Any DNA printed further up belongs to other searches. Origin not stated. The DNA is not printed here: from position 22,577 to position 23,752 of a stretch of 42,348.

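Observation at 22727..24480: Two-gene nucleotidyltransferase + 4-TM membrane protein cassette (minimal CBASS/SMODS-like signalling module)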

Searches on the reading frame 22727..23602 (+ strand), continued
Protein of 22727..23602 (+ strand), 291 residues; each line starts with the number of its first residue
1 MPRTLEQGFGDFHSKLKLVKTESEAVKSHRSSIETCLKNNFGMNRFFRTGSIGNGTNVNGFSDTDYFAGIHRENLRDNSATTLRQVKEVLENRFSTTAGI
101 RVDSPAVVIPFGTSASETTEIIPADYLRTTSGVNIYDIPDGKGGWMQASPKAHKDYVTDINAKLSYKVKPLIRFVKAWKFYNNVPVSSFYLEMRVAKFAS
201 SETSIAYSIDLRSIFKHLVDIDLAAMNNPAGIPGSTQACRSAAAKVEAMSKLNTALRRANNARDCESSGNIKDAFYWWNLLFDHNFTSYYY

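Call 14: search_solved_structures(query=A1, max_evalue=0.01, show_alignments=5)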
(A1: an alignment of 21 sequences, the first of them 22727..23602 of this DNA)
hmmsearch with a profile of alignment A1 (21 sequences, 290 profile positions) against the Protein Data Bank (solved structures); distinct sequences matched with E-value up to 0.01: 7.
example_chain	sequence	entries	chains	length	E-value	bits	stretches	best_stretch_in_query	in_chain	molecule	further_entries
6p82_A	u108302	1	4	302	3.6e-28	101.9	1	4-286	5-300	Nucleotidyltransferase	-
6p8u_A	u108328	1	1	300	4.3e-28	101.7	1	4-286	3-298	Nucleotidyltransferase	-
6p8j_C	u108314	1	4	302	2e-26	96.2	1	4-286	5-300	Nucleotidyltransferase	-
9sa4_A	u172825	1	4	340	2.1e-05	27.2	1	77-287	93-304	CD-NTase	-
9sa5_A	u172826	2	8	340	3.3e-05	26.6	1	86-287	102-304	CD-NTase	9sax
9ntn_G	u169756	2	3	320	8e-05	25.3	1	49-263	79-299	CdnD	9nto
6p80_A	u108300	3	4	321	8e-05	25.3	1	39-224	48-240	E. coli MS115-1 NucC | E. coli MS115-1 CdnC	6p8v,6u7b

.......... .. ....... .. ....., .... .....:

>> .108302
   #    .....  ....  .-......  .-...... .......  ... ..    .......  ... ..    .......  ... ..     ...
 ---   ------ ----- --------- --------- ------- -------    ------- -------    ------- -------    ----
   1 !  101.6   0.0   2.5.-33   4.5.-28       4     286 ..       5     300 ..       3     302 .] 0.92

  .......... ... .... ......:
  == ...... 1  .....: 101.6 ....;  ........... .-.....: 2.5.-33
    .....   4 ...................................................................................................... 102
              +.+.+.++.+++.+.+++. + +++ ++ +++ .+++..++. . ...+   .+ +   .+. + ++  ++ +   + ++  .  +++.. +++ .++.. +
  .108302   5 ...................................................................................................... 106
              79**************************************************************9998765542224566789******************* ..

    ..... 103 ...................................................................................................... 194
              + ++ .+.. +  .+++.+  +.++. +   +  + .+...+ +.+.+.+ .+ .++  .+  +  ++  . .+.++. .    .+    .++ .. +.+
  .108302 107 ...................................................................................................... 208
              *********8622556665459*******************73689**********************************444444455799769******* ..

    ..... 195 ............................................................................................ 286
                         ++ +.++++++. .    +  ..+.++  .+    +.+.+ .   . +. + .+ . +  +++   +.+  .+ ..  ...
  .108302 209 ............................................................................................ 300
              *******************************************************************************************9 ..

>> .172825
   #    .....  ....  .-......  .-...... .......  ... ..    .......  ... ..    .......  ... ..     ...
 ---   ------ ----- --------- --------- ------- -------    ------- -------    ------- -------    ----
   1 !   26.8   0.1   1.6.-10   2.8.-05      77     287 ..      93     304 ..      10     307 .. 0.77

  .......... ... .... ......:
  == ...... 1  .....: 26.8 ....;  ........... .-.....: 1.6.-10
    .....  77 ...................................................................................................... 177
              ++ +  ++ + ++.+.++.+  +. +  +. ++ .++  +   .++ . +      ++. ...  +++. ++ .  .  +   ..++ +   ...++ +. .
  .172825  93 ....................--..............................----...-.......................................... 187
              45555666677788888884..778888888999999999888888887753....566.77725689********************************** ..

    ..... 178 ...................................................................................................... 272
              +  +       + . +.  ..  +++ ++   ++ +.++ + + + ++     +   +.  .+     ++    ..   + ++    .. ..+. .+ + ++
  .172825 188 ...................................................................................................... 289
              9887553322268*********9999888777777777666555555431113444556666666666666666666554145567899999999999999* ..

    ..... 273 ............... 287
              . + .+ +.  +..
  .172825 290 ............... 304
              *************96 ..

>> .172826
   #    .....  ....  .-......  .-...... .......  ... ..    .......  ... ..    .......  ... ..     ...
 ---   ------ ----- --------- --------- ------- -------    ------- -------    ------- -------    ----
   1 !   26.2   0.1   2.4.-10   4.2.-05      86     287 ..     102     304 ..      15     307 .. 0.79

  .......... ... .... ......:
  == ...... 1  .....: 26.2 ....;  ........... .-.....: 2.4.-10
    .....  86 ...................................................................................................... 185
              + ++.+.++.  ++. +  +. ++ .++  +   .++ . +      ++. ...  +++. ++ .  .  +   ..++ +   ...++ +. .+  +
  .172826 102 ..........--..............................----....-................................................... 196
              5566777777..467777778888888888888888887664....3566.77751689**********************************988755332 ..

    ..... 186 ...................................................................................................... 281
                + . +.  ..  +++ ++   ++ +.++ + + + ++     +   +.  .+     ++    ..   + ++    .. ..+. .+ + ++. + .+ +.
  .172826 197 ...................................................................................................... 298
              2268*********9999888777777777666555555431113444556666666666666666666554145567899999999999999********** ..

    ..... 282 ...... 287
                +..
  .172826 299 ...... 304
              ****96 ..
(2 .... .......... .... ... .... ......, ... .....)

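Call 19: find_related_loci(query=A1, collection=genome_contigs, flank=6000)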
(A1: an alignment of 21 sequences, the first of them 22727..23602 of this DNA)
Query A1 (291 aa) in genome_contigs; peptide patterns used: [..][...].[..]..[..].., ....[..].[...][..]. (x = any residue, [..] = any of these).
189 stretches matched a pattern; 156 encode a relative of the query (tblastn E <= 1e-3); the best 80 are kept; 80 distinct loci.
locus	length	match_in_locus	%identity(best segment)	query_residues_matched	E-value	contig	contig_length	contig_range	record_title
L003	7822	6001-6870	70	1-291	2e-141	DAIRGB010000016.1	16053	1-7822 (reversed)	MAG TPA_asm: Patescibacteria group bacterium isolate CTOTU29514 NODE_2079_length_16053_cov_6.528129, whole genome shotgu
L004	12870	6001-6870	64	1-291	7e-132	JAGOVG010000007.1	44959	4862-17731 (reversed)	Candidatus Woesebacteria bacterium isolate Gw_Eff_bin_546 Gw_Eff_1319_length_44959_cov_8.550656, whole genome shotgun se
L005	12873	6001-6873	65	1-291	5e-132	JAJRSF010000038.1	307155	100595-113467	MAG: Candidatus Zixiibacteriota bacterium isolate Dive100_bin4.60 k141_332588, whole genome shotgun sequence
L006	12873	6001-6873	65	1-291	2e-128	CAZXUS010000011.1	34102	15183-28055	MAG TPA_asm: uncultured Bdellovibrionales bacterium isolate SRP191223_co1_52 genome assembly, contig: NODE_939_length_34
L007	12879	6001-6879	58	1-291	2e-118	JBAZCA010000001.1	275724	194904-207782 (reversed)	MAG: Patescibacteria group bacterium isolate SO_2017_GW1_125 NODE_317_length_275724_cov_8.808499_OW334_2017, whole genom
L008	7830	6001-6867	59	1-290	6e-116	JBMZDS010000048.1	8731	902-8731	MAG: Chitinophagales bacterium isolate ME_XS_2203_1_bin_27 ME_XS_2203_1_bin_27_51, whole genome shotgun sequence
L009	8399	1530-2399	55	1-289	8e-112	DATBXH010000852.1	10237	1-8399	MAG TPA_asm: Bacteroidales bacterium isolate SMAG_U7562 k141_78960, whole genome shotgun sequence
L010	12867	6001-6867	58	1-290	2e-111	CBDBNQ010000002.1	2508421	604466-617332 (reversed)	MAG: Nitrospirales bacterium isolate a682887b-61b0-46b6-b4c5-97f9e0a0637c genome assembly, contig: contig_2, whole genom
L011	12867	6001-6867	56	1-290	1e-110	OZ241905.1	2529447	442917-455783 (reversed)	MAG: Nitrospirales bacterium isolate 4ba8bffd-60cb-465e-9873-b59a9ad782a3 genome assembly, chromosome: 1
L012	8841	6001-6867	57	1-290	1e-110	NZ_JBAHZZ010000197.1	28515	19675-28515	MAG: Flavicella sp. isolate bin.2 k141_259196, whole genome shotgun sequence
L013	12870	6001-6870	56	1-290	2e-109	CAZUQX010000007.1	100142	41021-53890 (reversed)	MAG TPA_asm: uncultured Candidatus Bathyarchaeia archaeon isolate SRP323688_co1_42 genome assembly, contig: NODE_420_len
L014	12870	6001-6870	54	1-291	1e-108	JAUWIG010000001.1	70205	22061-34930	MAG: Planctomycetota bacterium isolate CSMAG_2288 CSMAG_2288_k141_1290516_length_70205_cov_14.9912, whole genome shotgun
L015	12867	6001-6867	56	1-290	1e-108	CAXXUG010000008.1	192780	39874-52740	MAG: Chloroflexota bacterium isolate 95addbb1-5c76-455c-82f2-27e2b3f5f205 genome assembly, contig: contig_8, whole genom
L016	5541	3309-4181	55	1-291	7e-108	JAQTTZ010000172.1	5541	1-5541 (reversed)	MAG: Bacteriovorax sp. isolate STB_52 NODE_45803_length_5541_cov_4.310122_Sandtown_B, whole genome shotgun sequence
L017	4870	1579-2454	55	1-291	8e-108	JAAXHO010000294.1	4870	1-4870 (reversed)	MAG: Candidatus Poribacteria bacterium isolate Plut_88891 unfiltered_Plut_88891_genomic_contig_1034886, whole genome sho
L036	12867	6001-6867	52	1-290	3e-102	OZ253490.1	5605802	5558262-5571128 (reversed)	MAG: Alphaproteobacteria bacterium isolate 903b7664-a1a7-4c44-9fb1-b1fc7b96e1ef genome assembly, chromosome: 1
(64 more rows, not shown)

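Call 22: predict_structure(alignment_id=A1)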
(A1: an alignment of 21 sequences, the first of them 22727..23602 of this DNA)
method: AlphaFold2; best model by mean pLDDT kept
length: 291 residues; sequences in the alignment: 21
mean_pLDDT: 86.3   pTM: 0.80
mean pLDDT of the five models: 86.3, 83.0, 82.1, 78.7, 55.9
residues with pLDDT >= 90: 137; 70-90: 129; 50-70: 15; < 50: 10
segments of 3 or more residues with pLDDT < 50: 53-62
pLDDT, mean of each block of 10 residues (from residue 1): 88 76 74 92 83 44 70 86 93 89 84 72 89 88 85 91 94 90 84 94 95 98 91 83 93 98 95 96 90 69
secondary structure, 60 per line:
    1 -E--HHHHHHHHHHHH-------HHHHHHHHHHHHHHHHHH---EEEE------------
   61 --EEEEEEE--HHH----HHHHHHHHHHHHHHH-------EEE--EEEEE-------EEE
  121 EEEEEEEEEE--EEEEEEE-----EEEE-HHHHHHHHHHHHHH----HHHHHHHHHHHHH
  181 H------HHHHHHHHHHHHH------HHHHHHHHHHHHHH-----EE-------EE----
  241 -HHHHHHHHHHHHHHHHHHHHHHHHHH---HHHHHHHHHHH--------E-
elements in order: H5-16 H24-41 E45-48 E63-69 H79-93 E101-103 E106-110 E118-130 E133-139 E145-148 H150-163 H168-181 H188-200 H207-220 H242-267 H271-281

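Call 31: fold_search(model_id=the predicted structure, library=pdb)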
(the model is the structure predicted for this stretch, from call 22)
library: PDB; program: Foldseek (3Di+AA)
matches with E <= 10: 357; with E <= 0.001: 135
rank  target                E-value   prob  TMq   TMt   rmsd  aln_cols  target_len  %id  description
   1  6p8u_A                2.8e-14  1.00  0.78  0.76   3.4       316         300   22  Structure of P. aeruginosa ATCC27853 CdnD:HORMA2:Peptide 1 complex (released 2019-12-25)
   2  6p82_A                5.9e-14  1.00  0.77  0.75   3.6       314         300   22  Structure of P. aeruginosa ATCC27853 CdnD, Apo form 1 (released 2019-12-25)
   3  6p82_B                1.4e-13  1.00  0.76  0.74   4.3       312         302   22  Structure of P. aeruginosa ATCC27853 CdnD, Apo form 1 (released 2019-12-25)
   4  6p82_D                4.4e-13  1.00  0.74  0.72   4.5       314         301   22  Structure of P. aeruginosa ATCC27853 CdnD, Apo form 1 (released 2019-12-25)
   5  6p8j_A                5.7e-13  1.00  0.77  0.75   4.0       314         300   22  Structure of P. aeruginosa ATCC27853 CdnD D62N/D64N mutant bound to ATP (released 2019-12-25)
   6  6p80                  2.4e-10  1.00  0.63  0.59   6.0       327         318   16  Structure of E. coli MS115-1 CdnC + ATP (released 2019-12-25)
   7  6p8v_G                4.8e-10  1.00  0.64  0.59   5.8       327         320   15  Structure of E. coli MS115-1 HORMA:CdnC:Trip13 complex (released 2019-12-25)
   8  6u7b_A                1.6e-09  1.00  0.63  0.59   5.7       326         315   13  Structure of E. coli MS115-1 CdnC:HORMA-deltaN complex (released 2019-12-25)
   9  9ntn_G                1.3e-08  1.00  0.53  0.52   6.8       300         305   20  Structure of Cap10-CdnD complex containing NDG modification (released 2025-05-07)
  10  8yso                  2.5e-08  1.00  0.61  0.58   6.2       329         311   14  Crystal structure of the Deinococcus wulumuqiensis CD-NTase DwCdnB Ear-cut mutant in complex with ATP (released 2025-01-29)
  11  7ljo                  4.3e-08  1.00  0.68  0.68   4.9       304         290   14  Structure of the Bacteroides fragilis CD-NTase CdnB in complex with ADP (released 2021-06-02)
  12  8yss                  4.3e-08  1.00  0.61  0.55   8.3       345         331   15  Crystal structure of the apo form of Deinococcus wulumuqiensis CD-NTase DwCdnB (released 2025-01-29)
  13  7d4u                  5.6e-08  1.00  0.62  0.55   5.9       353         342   13  ATP complex with double mutant cyclic trinucleotide synthase CdnD (released 2021-03-17)
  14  8ysk                  5.9e-08  1.00  0.66  0.59   6.7       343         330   13  Crystal structure of the Deinococcus wulumuqiensis CD-NTase DwCdnB in complex with UTP Mn (released 2025-01-29)
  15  8ysi                  5.9e-08  1.00  0.61  0.56   8.3       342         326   14  Crystal structure of the Deinococcus wulumuqiensis CD-NTase DwCdnB in complex with UTP (released 2025-01-29)
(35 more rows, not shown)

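Call 34: search_protein_representatives(alignment_id=A1)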
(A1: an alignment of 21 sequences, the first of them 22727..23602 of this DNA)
Query: 21 sequences, 290 profile positions. Proteins with E-value up to 0.001 (for the whole library): 2301; up to 1e-10: 1065; up to 1e-30: 312. The best 150 are listed.
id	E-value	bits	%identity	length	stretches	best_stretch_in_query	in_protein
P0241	4.4e-139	479.2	-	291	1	1-288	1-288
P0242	6.8e-122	422.7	-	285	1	1-288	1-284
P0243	3.0e-121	420.6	-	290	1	1-288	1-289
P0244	4.3e-116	403.7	-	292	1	2-289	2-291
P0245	2.8e-106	371.5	-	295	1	1-290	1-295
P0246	6.0e-105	367.1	-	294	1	3-286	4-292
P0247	1.9e-103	362.2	-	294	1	1-289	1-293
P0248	2.5e-101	355.2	-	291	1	1-289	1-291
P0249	1.2e-100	353.0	-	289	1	1-289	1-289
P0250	4.2e-98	344.7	-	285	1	4-285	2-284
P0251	4.0e-96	338.1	-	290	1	1-289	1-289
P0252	2.1e-95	335.8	-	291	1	1-289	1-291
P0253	5.5e-95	334.4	-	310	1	2-287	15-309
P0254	2.0e-94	332.5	-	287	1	1-289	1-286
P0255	1.2e-93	330.0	-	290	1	1-288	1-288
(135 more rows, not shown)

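Call 44: list_cluster_members(proteins=[P0115])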
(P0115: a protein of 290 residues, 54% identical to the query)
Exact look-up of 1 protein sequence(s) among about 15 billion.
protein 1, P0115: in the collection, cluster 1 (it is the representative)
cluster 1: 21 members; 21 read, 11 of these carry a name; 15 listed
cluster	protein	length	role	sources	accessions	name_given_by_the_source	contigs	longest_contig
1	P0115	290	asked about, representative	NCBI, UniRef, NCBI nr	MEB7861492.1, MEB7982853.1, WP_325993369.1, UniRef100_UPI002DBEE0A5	hypothetical protein NGK12_13075 [Raoultella ornithinolytica] | SMODS domain-containing nucleotidyltransferase n=1 Tax=Raoultella ornithinolytica ... | hypothetical protein [Raoultella ornithinolytica]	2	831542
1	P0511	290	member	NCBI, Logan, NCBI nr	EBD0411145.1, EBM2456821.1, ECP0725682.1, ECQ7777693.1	hypothetical protein KG918_002960 [Salmonella enterica] | nucleotidyltransferase [Salmonella enterica subsp. enterica serovar Muenchen]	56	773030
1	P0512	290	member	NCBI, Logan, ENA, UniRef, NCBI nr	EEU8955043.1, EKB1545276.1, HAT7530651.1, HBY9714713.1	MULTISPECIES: SMODS domain-containing nucleotidyltransferase [Enterobacterales] | SMODS domain-containing nucleotidyltransferase n=1 Tax=Enterobacterales TaxID=91347 ... | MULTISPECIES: nucleotidyltransferase [Enterobacterales]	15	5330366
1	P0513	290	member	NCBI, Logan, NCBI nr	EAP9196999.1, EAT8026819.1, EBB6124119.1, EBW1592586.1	nucleotidyltransferase [Salmonella enterica]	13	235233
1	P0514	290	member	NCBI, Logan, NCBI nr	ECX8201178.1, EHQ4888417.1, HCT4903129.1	nucleotidyltransferase [Salmonella enterica]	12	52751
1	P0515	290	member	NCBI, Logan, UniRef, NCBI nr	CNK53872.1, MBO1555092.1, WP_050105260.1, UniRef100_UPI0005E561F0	Uncharacterised protein [Yersinia pseudotuberculosis] | hypothetical protein n=1 Tax=Yersinia pseudotuberculosis TaxID=633 RepID=UPI0005E561F0 | hypothetical protein [Yersinia pseudotuberculosis]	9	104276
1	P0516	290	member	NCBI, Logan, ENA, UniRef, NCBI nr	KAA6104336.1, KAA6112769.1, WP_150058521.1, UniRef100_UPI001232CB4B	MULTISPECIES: nucleotidyltransferase [unclassified Pantoea] | SMODS domain-containing nucleotidyltransferase n=1 Tax=unclassified Pantoea TaxID=2630326 ...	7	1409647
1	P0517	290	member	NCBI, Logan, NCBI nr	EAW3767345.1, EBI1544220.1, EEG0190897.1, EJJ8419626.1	nucleotidyltransferase [Salmonella enterica]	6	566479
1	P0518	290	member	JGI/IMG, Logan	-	hypothetical protein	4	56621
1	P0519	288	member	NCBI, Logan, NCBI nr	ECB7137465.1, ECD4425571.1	nucleotidyltransferase [Salmonella enterica subsp. enterica serovar Virchow]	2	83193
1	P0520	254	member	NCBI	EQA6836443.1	hypothetical protein ACX6OI_002198 [Salmonella enterica subsp. diarizonae serovar ...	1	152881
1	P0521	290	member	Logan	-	-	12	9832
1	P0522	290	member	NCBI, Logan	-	-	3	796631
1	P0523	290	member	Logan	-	-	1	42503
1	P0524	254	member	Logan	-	-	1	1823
